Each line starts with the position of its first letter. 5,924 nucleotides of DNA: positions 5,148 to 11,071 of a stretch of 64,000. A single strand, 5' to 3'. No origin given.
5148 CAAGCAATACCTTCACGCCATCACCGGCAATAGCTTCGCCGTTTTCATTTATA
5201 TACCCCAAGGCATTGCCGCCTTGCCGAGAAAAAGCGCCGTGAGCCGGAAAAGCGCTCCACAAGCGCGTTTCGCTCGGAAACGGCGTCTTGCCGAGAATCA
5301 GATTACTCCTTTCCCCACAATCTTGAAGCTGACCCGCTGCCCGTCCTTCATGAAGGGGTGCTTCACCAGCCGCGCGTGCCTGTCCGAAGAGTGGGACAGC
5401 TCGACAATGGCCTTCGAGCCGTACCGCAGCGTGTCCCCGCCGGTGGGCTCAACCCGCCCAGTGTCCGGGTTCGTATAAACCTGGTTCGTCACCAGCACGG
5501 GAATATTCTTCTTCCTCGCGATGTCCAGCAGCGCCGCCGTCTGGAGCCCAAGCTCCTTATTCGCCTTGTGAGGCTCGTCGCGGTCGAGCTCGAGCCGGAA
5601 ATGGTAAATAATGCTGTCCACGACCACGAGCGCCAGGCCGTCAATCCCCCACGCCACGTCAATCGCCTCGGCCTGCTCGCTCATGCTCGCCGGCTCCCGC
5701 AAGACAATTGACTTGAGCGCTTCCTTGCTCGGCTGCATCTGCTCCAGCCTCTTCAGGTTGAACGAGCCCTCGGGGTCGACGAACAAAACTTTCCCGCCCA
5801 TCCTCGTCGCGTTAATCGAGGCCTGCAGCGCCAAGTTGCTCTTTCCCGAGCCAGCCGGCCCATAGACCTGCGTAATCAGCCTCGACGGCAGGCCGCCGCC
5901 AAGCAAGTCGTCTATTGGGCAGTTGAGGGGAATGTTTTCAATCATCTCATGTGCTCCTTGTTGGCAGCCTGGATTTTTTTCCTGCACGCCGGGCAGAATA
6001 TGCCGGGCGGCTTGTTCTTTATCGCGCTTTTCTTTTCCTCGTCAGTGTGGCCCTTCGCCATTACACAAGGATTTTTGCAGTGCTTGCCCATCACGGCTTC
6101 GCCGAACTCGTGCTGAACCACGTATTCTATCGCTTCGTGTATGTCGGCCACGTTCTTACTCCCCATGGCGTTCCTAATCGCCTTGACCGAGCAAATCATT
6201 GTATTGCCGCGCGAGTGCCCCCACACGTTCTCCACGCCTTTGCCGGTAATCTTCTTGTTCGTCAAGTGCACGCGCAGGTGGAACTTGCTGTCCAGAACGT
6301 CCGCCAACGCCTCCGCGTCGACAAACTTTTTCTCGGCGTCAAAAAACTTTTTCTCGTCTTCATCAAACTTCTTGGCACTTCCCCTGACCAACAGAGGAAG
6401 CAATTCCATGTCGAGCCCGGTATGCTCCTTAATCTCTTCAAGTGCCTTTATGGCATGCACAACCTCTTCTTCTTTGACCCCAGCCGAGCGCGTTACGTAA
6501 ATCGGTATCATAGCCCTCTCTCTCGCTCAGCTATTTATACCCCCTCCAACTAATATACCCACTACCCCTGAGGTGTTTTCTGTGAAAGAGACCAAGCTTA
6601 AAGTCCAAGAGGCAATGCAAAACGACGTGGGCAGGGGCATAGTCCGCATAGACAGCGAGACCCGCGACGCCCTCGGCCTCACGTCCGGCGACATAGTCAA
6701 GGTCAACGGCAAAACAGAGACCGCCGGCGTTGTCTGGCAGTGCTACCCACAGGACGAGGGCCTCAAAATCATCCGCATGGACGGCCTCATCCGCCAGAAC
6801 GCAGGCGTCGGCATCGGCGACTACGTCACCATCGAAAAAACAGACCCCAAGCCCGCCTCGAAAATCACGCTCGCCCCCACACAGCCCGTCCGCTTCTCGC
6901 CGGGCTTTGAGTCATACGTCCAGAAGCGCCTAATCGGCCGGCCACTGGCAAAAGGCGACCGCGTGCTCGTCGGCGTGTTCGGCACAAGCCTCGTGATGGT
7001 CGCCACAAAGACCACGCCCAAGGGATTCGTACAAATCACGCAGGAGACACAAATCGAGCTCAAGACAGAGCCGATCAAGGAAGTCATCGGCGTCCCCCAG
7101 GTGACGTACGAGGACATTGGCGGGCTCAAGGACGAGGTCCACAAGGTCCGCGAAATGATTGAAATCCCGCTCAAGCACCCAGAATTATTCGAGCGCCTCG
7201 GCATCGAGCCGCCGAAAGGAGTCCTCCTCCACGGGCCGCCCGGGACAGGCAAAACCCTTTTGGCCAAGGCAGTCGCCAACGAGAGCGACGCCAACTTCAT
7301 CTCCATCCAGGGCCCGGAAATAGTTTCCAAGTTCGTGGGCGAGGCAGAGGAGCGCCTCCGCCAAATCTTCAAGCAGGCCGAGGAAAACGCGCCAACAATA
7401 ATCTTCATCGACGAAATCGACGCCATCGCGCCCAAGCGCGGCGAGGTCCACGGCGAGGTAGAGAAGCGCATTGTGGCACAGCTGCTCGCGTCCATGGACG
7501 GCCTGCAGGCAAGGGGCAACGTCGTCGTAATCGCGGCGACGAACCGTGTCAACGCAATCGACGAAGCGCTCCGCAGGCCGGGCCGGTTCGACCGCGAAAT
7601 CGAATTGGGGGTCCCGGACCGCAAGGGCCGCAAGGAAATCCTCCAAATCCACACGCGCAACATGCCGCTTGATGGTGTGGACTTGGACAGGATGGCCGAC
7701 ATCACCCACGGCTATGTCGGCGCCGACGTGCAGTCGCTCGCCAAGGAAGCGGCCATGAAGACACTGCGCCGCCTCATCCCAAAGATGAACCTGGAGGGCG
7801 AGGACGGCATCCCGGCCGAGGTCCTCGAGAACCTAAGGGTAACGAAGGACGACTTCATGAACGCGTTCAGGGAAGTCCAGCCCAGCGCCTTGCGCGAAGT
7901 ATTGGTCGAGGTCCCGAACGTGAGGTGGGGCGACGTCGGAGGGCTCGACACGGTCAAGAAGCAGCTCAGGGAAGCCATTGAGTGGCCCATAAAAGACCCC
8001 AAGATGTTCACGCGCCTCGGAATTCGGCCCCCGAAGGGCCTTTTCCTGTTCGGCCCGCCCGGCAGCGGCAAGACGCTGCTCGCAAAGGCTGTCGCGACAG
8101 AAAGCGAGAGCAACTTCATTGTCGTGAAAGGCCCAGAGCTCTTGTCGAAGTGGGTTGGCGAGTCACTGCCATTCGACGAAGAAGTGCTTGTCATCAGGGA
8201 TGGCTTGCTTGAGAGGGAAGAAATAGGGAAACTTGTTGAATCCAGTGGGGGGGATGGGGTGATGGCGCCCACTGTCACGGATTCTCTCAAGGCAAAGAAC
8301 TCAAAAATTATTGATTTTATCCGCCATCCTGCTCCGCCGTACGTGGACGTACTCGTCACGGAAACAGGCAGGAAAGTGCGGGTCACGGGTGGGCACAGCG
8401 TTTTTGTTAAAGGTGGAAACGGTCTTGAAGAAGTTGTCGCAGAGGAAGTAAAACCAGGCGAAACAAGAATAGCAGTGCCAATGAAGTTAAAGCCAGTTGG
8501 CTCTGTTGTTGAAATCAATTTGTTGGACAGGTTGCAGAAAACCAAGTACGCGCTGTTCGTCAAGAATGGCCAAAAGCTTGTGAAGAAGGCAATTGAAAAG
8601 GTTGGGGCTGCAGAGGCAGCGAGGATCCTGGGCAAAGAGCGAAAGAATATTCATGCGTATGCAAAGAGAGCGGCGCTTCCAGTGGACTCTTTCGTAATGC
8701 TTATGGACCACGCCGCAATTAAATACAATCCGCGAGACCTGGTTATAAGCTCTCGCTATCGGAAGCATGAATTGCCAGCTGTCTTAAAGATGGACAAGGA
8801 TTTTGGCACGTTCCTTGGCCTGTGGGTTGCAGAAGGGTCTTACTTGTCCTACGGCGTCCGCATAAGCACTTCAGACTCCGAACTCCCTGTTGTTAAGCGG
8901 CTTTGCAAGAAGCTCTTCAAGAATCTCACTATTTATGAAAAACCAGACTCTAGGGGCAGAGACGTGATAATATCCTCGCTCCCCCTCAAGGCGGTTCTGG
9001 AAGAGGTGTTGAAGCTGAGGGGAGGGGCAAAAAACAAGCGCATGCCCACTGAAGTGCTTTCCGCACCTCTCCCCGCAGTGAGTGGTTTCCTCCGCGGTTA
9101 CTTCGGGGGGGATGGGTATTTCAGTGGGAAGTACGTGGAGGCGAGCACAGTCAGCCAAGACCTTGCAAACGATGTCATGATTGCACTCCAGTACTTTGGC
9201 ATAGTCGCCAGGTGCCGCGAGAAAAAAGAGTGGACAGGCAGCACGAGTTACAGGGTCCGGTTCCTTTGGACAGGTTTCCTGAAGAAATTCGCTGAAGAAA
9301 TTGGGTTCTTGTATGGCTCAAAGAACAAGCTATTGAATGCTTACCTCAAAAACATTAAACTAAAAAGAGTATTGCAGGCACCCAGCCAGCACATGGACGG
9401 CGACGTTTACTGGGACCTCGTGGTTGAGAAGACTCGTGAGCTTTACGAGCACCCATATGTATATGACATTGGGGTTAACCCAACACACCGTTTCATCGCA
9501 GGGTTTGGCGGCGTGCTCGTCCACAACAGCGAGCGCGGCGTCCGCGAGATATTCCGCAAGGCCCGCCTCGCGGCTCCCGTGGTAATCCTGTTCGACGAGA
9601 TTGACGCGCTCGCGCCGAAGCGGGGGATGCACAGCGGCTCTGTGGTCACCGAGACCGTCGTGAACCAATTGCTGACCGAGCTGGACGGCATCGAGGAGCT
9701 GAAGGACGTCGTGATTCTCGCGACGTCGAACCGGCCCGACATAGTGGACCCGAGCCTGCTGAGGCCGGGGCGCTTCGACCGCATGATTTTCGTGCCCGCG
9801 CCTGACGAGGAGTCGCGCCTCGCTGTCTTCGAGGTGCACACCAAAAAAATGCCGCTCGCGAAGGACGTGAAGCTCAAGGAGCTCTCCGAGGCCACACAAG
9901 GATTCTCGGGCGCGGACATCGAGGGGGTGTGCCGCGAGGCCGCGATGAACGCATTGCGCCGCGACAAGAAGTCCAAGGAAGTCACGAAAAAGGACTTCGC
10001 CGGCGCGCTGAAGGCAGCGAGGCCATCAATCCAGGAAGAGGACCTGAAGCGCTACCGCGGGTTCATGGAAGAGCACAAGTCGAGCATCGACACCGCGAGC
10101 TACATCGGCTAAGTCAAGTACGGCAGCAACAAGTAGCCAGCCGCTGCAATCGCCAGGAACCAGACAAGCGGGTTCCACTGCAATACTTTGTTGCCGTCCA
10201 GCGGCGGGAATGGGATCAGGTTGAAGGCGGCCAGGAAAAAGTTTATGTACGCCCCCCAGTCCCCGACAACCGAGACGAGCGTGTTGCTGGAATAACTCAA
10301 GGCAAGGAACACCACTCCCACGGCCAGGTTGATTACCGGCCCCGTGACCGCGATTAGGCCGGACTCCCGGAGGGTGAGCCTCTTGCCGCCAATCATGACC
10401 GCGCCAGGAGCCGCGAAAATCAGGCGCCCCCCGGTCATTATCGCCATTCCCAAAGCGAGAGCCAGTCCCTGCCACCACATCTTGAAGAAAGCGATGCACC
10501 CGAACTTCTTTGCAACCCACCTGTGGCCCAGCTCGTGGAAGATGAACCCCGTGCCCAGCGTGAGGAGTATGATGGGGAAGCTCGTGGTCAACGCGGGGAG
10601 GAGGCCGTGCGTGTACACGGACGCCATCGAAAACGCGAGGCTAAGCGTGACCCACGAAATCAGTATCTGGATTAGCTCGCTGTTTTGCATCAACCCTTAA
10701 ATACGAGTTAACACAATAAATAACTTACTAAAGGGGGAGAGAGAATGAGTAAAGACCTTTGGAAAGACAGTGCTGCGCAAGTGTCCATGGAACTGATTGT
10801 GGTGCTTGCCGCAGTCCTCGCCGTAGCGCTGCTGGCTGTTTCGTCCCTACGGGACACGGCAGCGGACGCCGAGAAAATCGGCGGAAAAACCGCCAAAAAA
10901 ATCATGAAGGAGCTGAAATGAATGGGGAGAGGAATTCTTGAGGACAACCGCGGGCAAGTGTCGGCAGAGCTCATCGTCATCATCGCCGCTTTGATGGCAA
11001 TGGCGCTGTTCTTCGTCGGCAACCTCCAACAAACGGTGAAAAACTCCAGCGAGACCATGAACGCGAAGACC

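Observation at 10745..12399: Convergent cluster of six small class-III-signal-peptide (archaeal type IV pilin-like) genes with no assembly ATPase or platform gene nearby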

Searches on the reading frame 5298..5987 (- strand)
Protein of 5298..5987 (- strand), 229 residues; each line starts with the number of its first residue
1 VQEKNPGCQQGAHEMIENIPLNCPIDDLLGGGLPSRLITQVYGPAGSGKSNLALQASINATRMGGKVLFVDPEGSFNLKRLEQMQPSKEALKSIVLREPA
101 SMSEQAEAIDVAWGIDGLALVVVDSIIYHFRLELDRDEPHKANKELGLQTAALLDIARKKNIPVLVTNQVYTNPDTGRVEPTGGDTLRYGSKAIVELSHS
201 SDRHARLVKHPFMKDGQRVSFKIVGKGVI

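Call 6: search_protein_families(library=pfam, max_evalue=0.001, proteins=[window:5298-5987:-])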
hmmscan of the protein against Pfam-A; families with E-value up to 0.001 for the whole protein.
window:5298-5987:- (229 aa): 7 families
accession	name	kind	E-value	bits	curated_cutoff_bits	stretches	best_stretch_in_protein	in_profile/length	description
PF08423.17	Rad51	-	1.1e-16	61.4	22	1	25-228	15-241/244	Rad51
PF00154.27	RecA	-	2e-09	37.7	27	1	26-151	41-162/262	recA bacterial DNA recombination protein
PF06745.19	ATPase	-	7e-06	26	26.6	1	25-71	8-55/231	KaiC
PF01637.24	ATPase_2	-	3.2e-05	24.3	33.2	1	36-100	20-79/225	ATPase domain predominantly from Archaea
PF05707.18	Zot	-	6.7e-05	22.9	20.3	1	41-138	5-102/197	Zonular occludens toxin (Zot)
PF13481.12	AAA_25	-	0.00015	21.9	27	1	25-168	22-188/195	AAA domain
PF13479.12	AAA_24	-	0.00038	20.8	27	1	40-126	6-73/195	AAA domain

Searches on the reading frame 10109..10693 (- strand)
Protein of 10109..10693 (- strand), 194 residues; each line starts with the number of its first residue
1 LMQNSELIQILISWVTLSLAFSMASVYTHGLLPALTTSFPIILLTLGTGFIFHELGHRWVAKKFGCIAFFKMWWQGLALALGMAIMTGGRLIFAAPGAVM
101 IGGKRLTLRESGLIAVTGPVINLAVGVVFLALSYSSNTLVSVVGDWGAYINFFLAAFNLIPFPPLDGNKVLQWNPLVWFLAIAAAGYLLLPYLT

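Call 3: search_protein_families(library=pfam, max_evalue=1, proteins=[window:10109-10693:-])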
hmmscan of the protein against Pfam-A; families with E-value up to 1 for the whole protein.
window:10109-10693:- (194 aa): 2 families
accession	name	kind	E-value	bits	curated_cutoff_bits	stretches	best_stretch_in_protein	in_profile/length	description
PF02163.28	Peptidase_M50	-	3.2e-12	46.7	27.2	2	145-172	164-191/221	Peptidase family M50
PF23535.1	Microp_apicomplexa_21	-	0.2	12.2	27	1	124-164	20-60/76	Apicomplexa microprotein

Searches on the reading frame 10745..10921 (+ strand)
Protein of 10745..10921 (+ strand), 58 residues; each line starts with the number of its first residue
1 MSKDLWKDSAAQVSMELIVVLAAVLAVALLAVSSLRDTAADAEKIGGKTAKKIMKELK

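Call 3: search_protein_families(library=pfam, max_evalue=1, proteins=[window:10745-10921:+])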
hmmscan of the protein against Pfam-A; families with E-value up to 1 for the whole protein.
window:10745-10921:+ (58 aa): 4 families
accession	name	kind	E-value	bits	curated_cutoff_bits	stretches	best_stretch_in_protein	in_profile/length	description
PF04021.17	Class_IIIsignal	-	0.016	15.5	23.7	1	11-32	3-24/27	Class III signal peptide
PF23993.1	DUF7311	-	0.042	14.9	27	1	19-33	4-18/150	Domain of unknown function (DUF7311)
PF14520.12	HHH_5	-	0.072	14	27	1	24-58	23-56/57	Helix-hairpin-helix domain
PF20520.3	Ac45-VOA1_TM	-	0.083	13.1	25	1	19-38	15-33/39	V0 complex accessory subunit Ac45/VOA1 transmembrane domain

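Call 16: search_protein_families(library=ncbifam, max_evalue=1, proteins=[window:10745-10921:+])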
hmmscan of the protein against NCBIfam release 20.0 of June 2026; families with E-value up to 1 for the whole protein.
window:10745-10921:+ (58 aa): 1 family
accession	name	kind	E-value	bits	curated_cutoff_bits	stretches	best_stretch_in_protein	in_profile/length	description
TIGR04205.1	classIII_w_PIP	hypoth_equivalog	0.8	9.8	65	0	11-31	3-23/67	class III signal peptide domain-containing protein, archaeosortase D/PIP-CTERM system-associated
